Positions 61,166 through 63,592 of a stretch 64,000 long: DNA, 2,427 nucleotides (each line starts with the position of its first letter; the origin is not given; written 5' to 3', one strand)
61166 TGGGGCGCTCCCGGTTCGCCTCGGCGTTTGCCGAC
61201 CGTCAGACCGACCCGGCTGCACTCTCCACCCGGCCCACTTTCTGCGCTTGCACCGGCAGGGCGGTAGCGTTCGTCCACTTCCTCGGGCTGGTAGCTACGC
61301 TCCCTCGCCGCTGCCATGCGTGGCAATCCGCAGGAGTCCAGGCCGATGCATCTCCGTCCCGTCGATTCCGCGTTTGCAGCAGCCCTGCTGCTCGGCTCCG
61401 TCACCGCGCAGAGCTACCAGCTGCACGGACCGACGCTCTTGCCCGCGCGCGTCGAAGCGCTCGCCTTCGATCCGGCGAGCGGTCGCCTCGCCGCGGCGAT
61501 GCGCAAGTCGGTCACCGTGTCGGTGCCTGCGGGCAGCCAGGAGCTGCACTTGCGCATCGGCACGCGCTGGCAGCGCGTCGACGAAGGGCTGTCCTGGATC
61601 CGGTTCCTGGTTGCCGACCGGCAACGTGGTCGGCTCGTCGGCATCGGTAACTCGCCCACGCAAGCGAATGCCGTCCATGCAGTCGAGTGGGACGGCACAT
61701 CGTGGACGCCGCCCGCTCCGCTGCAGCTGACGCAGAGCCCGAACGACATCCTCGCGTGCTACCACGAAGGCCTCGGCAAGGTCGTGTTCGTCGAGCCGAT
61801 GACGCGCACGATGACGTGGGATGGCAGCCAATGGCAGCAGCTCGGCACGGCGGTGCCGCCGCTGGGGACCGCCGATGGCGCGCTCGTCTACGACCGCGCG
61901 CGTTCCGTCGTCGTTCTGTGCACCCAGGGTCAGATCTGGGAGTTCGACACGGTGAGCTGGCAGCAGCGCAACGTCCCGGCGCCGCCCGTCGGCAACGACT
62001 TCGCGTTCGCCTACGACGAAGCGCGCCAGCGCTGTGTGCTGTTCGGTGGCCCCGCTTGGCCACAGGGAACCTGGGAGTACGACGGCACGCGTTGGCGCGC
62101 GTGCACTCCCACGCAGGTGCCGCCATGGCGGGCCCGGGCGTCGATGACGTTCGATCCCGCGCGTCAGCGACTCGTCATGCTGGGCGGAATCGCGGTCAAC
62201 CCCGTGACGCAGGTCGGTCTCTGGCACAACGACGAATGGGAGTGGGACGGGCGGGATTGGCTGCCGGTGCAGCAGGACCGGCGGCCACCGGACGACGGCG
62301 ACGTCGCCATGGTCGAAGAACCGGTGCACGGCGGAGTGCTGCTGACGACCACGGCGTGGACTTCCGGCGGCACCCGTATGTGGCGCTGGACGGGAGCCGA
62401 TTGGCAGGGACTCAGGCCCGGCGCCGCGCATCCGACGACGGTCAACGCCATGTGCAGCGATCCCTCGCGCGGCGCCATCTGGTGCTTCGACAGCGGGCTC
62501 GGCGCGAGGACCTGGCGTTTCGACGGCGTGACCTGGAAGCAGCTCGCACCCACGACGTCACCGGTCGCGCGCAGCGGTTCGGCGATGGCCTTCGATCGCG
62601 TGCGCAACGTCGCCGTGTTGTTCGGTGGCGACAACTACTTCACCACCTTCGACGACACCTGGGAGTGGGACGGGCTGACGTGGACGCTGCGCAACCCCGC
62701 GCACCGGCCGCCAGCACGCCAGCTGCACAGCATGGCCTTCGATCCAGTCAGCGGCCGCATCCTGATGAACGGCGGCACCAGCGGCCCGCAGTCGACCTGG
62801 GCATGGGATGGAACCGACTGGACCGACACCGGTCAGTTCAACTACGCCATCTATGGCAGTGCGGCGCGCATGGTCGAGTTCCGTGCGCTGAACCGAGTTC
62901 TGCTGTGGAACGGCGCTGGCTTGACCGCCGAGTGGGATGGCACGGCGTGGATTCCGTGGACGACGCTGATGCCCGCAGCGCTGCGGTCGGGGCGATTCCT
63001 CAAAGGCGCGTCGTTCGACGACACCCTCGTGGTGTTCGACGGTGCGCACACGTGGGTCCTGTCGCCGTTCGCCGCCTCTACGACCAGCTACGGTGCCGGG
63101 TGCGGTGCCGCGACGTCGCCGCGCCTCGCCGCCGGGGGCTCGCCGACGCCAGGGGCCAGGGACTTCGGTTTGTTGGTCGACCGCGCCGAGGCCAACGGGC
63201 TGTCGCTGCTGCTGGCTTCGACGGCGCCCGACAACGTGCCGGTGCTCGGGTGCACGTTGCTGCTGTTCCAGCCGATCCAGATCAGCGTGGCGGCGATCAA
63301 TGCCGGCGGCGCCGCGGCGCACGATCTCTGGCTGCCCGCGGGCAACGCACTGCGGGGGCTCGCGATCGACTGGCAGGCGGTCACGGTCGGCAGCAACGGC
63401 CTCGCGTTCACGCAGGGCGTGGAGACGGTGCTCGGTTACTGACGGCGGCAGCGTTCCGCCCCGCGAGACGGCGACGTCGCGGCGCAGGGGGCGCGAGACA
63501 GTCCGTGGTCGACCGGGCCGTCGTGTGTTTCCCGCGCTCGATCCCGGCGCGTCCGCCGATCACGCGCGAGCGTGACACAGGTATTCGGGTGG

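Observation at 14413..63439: Recurrent ~110-135 aa C-terminal module shared by six unrelated giant secreted proteins and two mini-ORFs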

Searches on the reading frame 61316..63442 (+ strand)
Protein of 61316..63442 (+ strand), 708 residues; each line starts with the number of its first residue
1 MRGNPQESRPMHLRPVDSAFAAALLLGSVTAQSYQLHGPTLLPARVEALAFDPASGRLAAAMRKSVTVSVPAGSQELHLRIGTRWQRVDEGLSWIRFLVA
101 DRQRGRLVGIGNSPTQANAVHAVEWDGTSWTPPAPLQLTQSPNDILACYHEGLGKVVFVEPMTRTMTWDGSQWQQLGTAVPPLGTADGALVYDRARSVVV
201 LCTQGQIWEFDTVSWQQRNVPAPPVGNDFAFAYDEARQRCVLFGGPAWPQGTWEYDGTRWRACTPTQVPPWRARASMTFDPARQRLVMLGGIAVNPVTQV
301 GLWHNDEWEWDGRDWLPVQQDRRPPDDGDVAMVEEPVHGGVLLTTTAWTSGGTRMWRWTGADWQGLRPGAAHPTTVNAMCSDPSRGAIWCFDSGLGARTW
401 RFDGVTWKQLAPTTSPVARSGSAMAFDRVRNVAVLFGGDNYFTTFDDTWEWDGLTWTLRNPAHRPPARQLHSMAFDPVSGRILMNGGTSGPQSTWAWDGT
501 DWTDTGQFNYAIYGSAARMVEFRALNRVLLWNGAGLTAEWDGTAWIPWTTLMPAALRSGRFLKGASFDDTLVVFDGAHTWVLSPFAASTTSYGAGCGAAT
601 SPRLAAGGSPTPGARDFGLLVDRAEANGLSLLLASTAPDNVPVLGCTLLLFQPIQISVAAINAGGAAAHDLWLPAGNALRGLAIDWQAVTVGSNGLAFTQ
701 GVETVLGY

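Call 4: search_protein_families(library=pfam, proteins=[window:61316-63442:+], max_evalue=1)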
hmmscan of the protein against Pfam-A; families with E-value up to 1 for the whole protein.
window:61316-63442:+ (708 aa): 3 families
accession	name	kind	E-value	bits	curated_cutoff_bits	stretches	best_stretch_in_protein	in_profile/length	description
PF24681.1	Kelch_KLHDC2_KLHL20_DRC7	-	6.3e-11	42.4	50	2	405-492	36-126/221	KLHDC2/KLHL20/DRC7 Kelch-repeats domain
PF13415.12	Kelch_3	-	0.0023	18.5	22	1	431-476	2-48/48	Galactose oxidase, central domain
PF11057.13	Cortexin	-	0.072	13.4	25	1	481-512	45-75/76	Cortexin of kidney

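Call 6: search_protein_families(library=ncbifam, proteins=[window:61316-63442:+], max_evalue=1)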
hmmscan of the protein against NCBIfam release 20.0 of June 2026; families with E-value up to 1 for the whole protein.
window:61316-63442:+ (708 aa): 0 families

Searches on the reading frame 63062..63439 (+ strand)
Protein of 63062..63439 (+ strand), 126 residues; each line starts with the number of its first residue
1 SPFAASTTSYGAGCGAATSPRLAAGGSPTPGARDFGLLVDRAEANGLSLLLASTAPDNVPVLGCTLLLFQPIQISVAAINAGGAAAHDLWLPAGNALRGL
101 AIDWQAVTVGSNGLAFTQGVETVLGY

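Call 11: find_homologous_proteins(query=window:63062-63439:+, max_evalue=0.01)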
Query seq(126 aa): 355 candidates shared short words with the query, none scored E <= 0.01.

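Call 23: search_protein_representatives(alignment_id=A2)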
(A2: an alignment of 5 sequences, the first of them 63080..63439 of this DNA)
Query: 5 sequences, 130 profile positions. Proteins with E-value up to 0.001 (for the whole library): 758; up to 1e-10: 11; up to 1e-30: 2. The best 150 are listed.
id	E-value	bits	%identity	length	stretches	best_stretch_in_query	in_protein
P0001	4.3e-38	147.1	-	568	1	1-130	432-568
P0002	4.7e-35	137.2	-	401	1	1-127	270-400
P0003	2.7e-27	112.1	-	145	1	24-127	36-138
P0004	1.1e-25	107.0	-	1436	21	84-114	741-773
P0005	2.1e-13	67.2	-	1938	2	22-72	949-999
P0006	2.7e-12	63.6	-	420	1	1-130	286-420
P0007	8.8e-12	62.0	-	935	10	70-100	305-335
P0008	1.6e-11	61.1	-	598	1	2-127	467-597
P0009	1.7e-11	61.0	-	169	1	2-127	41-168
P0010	6.5e-11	59.2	-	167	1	3-127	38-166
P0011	8.6e-11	58.8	-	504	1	2-126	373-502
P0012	2.2e-10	57.4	-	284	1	2-127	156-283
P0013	1.4e-09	54.9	-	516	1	2-127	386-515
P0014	1.4e-09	54.8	-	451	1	3-127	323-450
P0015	2.0e-09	54.4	-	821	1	2-127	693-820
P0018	2.8e-09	53.9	-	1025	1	4-126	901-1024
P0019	2.9e-09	53.8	-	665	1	3-126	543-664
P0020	3.4e-09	53.6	-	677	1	6-127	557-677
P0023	7.3e-09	52.5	-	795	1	3-127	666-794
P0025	8.1e-09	52.4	-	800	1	1-127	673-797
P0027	8.4e-09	52.3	-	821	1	2-127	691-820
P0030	1.0e-08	52.0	-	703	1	3-127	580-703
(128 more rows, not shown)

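Call 26: search_protein_families(library=pfam, proteins=[P0008, P0013, P0018, P0019, P0020, P0030, P0006, P0015, P0023, P0027], max_evalue=0.1)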
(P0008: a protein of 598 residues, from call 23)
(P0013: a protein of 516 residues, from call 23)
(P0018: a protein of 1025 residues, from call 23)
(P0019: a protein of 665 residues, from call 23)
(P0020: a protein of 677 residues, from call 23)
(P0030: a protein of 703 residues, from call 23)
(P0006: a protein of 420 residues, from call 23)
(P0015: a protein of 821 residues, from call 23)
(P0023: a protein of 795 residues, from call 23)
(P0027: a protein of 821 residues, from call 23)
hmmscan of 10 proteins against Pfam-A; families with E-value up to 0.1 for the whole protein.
P0008 (598 aa): 4 families
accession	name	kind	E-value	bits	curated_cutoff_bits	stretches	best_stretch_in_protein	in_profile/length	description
PF17164.10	DUF5122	-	6.3e-15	55.6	27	2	344-367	2-25/36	Domain of unknown function (DUF5122) beta-propeller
PF19565.4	DUF6087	-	8.9e-12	45.6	27.1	0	127-148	45-66/99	Family of unknown function (DUF6087)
PF12768.13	Rax2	-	2.8e-10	40.5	28.8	2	284-359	23-98/254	Rax2 C-terminal beta propeller domain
PF10877.13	DUF2671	-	0.00029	21.1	23.2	0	290-301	48-59/89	Protein of unknown function (DUF2671)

P0013 (516 aa): 9 families
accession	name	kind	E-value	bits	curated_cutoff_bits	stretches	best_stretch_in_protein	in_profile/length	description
PF24681.1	Kelch_KLHDC2_KLHL20_DRC7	-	1.1e-42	146.3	50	3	42-230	40-221/221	KLHDC2/KLHL20/DRC7 Kelch-repeats domain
PF13415.12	Kelch_3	-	4e-21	75.1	22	3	120-169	1-48/48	Galactose oxidase, central domain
PF24981.1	Beta-prop_ATRN-LZTR1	-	8.1e-21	75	50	3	65-158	1-88/289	Attractin/LZTR1 beta-propeller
PF13418.12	Kelch_4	-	1.6e-17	63.6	21.6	2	121-157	13-46/49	Galactose oxidase, central domain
PF13964.12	Kelch_6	-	7.3e-14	51.6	25.3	2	119-154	10-45/50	Kelch motif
PF07646.21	Kelch_2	-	3.6e-11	42.9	21.3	2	56-99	5-46/48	Kelch motif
PF01344.31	Kelch_1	-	6.1e-11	42.1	20.1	2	119-153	10-43/46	Kelch motif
PF24996.1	NANM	-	4.7e-08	32.7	45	2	205-289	47-125/350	N-acetylneuraminate epimerase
PF13854.13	Kelch_HCF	-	9.6e-07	28.8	113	2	55-128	193-257/345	Host cell factor, Kelch-repeats domain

P0018 (1025 aa): 1 family
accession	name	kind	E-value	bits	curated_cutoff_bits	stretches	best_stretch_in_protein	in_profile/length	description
PF23283.1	D8C_UMOD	-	0.02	15.5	27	0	545-578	23-56/88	Uromodulin-like, D8C domain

P0019 (665 aa): 5 families
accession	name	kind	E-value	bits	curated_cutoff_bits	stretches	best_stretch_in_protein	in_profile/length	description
PF24681.1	Kelch_KLHDC2_KLHL20_DRC7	-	1.3e-09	38.1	50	1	299-424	21-147/221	KLHDC2/KLHL20/DRC7 Kelch-repeats domain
PF13415.12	Kelch_3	-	0.00088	19.8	22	0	344-379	5-40/48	Galactose oxidase, central domain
PF24996.1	NANM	-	0.0016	17.8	45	1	308-399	35-125/350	N-acetylneuraminate epimerase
PF24981.1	Beta-prop_ATRN-LZTR1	-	0.0036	17.1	50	1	291-373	110-197/289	Attractin/LZTR1 beta-propeller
PF19565.4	DUF6087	-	0.0062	17.2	27.1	0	437-466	31-60/99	Family of unknown function (DUF6087)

P0020 (677 aa): 0 families

P0030 (703 aa): 3 families
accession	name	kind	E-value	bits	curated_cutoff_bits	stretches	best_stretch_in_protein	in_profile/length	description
PF24681.1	Kelch_KLHDC2_KLHL20_DRC7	-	2.1e-11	44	50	2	154-276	91-221/221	KLHDC2/KLHL20/DRC7 Kelch-repeats domain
PF13415.12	Kelch_3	-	0.00013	22.5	22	0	178-217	3-44/48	Galactose oxidase, central domain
PF24981.1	Beta-prop_ATRN-LZTR1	-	0.0029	17.4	50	0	390-447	26-85/289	Attractin/LZTR1 beta-propeller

P0006 (420 aa): 0 families

P0015 (821 aa): 4 families
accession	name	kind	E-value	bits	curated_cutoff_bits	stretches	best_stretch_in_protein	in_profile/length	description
PF12768.13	Rax2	-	5.3e-16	59.2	28.8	1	546-623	18-97/254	Rax2 C-terminal beta propeller domain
PF17164.10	DUF5122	-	7.6e-14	52.1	27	2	562-585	2-25/36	Domain of unknown function (DUF5122) beta-propeller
PF19565.4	DUF6087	-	0.0015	19.2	27.1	0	435-457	43-65/99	Family of unknown function (DUF6087)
PF07646.21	Kelch_2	-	0.0037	17.6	21.3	0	189-227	6-45/48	Kelch motif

P0023 (795 aa): 3 families
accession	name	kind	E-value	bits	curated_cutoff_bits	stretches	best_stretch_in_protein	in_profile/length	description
PF12768.13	Rax2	-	2.3e-19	70.3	28.8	3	165-299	35-165/254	Rax2 C-terminal beta propeller domain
PF17164.10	DUF5122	-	3.7e-10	40.3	27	2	112-134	3-25/36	Domain of unknown function (DUF5122) beta-propeller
PF19565.4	DUF6087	-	8.9e-07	29.6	27.1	0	426-442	42-58/99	Family of unknown function (DUF6087)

P0027 (821 aa): 4 families
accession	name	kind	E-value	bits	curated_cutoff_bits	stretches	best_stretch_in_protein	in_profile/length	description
PF12768.13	Rax2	-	1e-17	64.9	28.8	4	353-487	35-176/254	Rax2 C-terminal beta propeller domain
PF17164.10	DUF5122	-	2e-11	44.3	27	2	120-143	2-25/36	Domain of unknown function (DUF5122) beta-propeller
PF19565.4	DUF6087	-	5.2e-07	30.3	27.1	0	179-205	44-70/99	Family of unknown function (DUF6087)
PF07494.17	Reg_prop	-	0.00013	22.2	20.4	0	525-541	7-23/24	Two component regulator propeller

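Call 27: search_protein_families(library=ncbifam, proteins=[P0008, P0013, P0018, P0019, P0020, P0030, P0006, P0015, P0023, P0027], max_evalue=0.1)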
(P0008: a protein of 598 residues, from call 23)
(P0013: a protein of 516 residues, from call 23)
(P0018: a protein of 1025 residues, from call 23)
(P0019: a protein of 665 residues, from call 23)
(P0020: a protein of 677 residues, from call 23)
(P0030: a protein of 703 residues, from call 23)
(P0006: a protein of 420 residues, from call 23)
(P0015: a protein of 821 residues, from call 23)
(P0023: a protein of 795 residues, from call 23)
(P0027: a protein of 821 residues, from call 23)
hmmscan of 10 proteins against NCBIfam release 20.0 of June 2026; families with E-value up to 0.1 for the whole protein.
P0008 (598 aa): 1 family
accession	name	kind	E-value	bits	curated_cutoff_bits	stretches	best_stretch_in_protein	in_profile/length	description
TIGR02608.1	delta_60_rpt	domain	0.066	13.1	76.5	0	336-369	2-35/55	delta-60 repeat domain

P0013 (516 aa): 3 families
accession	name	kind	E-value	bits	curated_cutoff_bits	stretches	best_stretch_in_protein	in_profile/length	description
TIGR03547.1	muta_rot_YjhT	subfamily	8.4e-08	31.7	256.35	1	109-183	52-129/346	YjhT family mutarotase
NF010730.0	PRK14131.1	subfamily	1.2e-07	30.8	416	0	109-182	81-157/384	N-acetylneuraminate epimerase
TIGR04186.1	GRASP_targ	domain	0.029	14.5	25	0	258-291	9-40/72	putative ATP-grasp-modified RiPP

P0018 (1025 aa): 1 family
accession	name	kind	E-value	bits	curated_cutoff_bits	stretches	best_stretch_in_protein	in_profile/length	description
TIGR04534.2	ELWxxDGT_rpt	domain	1.6e-188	610.8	65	14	293-338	2-47/47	ELWxxDGT repeat protein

P0019 (665 aa): 0 families

P0020 (677 aa): 1 family
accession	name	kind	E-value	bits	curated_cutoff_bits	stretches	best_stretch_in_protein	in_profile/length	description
TIGR04186.1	GRASP_targ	domain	0.08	13.1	25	0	427-464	9-46/72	putative ATP-grasp-modified RiPP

P0030 (703 aa): 0 families

P0006 (420 aa): 1 family
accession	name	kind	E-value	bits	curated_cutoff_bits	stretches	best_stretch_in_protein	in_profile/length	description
NF000087.1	ErmO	exception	0.014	14.8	450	1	75-133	138-195/259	23S rRNA (adenine(2058)-N(6))-methyltransferase Erm(O)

P0015 (821 aa): 0 families

P0023 (795 aa): 0 families

P0027 (821 aa): 0 families

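Call 44: list_cluster_members(proteins=[P0008, P0013, P0018, P0019, P0015, P0020, P0006, P0030, P0009, P0025])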
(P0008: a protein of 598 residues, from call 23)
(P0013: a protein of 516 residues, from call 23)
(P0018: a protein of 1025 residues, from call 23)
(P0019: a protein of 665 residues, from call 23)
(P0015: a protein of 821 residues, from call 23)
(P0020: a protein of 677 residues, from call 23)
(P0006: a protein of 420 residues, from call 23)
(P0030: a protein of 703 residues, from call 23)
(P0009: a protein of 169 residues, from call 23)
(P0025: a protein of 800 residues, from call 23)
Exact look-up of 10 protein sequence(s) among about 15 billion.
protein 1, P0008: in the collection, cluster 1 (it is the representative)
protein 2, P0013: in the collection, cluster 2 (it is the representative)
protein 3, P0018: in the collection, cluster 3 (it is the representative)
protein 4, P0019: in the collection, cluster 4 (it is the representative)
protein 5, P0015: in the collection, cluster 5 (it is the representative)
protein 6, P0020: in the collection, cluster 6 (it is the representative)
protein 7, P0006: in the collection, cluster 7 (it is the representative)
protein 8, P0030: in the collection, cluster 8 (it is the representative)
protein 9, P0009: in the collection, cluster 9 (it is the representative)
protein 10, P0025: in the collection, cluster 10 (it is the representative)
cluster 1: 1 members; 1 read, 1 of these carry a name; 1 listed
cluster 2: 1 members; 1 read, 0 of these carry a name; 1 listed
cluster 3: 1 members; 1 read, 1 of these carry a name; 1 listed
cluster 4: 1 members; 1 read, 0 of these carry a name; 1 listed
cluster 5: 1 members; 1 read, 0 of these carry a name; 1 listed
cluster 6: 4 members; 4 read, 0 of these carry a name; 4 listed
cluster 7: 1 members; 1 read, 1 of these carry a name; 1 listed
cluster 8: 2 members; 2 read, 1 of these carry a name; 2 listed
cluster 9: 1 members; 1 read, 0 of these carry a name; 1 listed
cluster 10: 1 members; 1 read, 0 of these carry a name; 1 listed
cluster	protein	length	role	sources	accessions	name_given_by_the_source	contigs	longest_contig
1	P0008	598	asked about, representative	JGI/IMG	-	hypothetical protein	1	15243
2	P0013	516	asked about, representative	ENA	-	-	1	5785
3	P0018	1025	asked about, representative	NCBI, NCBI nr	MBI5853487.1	MAG: hypothetical protein HZB39_20955 [Planctomycetes bacterium] | hypothetical protein [Planctomycetota bacterium]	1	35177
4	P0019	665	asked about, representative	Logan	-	-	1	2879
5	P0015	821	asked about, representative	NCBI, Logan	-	-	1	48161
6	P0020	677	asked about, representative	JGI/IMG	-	-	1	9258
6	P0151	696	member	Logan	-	-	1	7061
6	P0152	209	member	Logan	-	-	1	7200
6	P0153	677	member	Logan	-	-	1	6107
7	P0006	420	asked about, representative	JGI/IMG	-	hypothetical protein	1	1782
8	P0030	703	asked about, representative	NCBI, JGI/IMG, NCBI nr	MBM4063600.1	MAG: hypothetical protein FJ265_21245 [Planctomycetes bacterium] | hypothetical protein [Planctomycetota bacterium]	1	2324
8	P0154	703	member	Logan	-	-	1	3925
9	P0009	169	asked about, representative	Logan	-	-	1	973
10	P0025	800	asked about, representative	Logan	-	-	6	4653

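Call 68: search_protein_families(library=pfam, alignment_id=A5, max_evalue=0.0001)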
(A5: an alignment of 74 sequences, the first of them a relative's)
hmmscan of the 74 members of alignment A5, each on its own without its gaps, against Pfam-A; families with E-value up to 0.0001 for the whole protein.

A. member 1, P0008 (598 aa): 3 families
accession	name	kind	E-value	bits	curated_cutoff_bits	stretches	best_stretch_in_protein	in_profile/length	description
PF17164.10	DUF5122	-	6.3e-15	55.6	27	0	344-367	2-25/36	Domain of unknown function (DUF5122) beta-propeller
PF19565.4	DUF6087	-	8.9e-12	45.6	27.1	0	127-148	45-66/99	Family of unknown function (DUF6087)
PF12768.13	Rax2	-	2.8e-10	40.5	28.8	0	284-359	23-98/254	Rax2 C-terminal beta propeller domain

B. families by the number of members that match (of 74 scanned): 19 families
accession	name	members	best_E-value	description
PF17164.10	DUF5122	39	4.3e-27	Domain of unknown function (DUF5122) beta-propeller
PF12768.13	Rax2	38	3.9e-33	Rax2 C-terminal beta propeller domain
PF19565.4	DUF6087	30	1.2e-16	Family of unknown function (DUF6087)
PF24681.1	Kelch_KLHDC2_KLHL20_DRC7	17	2.3e-44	KLHDC2/KLHL20/DRC7 Kelch-repeats domain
PF24981.1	Beta-prop_ATRN-LZTR1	12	2.2e-26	Attractin/LZTR1 beta-propeller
PF13415.12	Kelch_3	9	4.7e-22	Galactose oxidase, central domain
PF13418.12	Kelch_4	7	2.1e-21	Galactose oxidase, central domain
PF00400.38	WD40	6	1.3e-07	WD domain, G-beta repeat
PF13964.12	Kelch_6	5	7.3e-14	Kelch motif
PF07646.21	Kelch_2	3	2.2e-11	Kelch motif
PF01839.29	FG-GAP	2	2.5e-35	FG-GAP repeat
PF13517.12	FG-GAP_3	2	7.7e-31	FG-GAP-like repeat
PF01344.31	Kelch_1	2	6.1e-11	Kelch motif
PF13854.13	Kelch_HCF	2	2e-09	Host cell factor, Kelch-repeats domain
PF03575.23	Peptidase_S51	1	9.8e-10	Peptidase family S51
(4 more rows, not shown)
